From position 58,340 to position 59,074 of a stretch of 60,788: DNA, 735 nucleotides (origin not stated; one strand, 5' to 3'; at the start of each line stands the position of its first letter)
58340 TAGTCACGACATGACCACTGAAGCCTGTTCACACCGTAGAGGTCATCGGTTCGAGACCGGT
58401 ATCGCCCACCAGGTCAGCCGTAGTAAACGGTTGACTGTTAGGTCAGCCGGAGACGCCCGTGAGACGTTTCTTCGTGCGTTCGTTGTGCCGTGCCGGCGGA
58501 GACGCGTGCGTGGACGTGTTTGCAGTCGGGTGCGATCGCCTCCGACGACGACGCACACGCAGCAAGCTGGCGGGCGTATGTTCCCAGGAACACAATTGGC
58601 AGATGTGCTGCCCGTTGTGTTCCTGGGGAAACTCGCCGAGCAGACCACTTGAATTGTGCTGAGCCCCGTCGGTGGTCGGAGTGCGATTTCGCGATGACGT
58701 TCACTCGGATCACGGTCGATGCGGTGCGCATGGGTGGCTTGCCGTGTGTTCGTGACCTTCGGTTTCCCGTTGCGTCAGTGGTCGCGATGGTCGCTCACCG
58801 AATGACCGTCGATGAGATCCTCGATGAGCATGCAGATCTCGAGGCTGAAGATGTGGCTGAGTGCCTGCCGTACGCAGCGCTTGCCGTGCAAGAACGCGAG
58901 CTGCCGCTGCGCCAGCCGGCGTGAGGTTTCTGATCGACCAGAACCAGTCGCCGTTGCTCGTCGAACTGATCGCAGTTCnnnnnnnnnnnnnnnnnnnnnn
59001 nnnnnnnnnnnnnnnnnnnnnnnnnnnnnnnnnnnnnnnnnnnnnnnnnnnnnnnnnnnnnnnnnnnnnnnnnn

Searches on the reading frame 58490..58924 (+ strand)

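Call 75: search_protein_families(library=pfam, proteins=[window:58490-58924:+], max_evalue=0.01)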
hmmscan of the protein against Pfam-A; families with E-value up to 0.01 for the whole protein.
window:58490-58924:+ (144 aa): 1 family
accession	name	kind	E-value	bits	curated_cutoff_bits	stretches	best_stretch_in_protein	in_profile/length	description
PF04255.20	DUF433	-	5.8e-15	55.3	23.6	1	74-129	1-56/56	Protein of unknown function (DUF433)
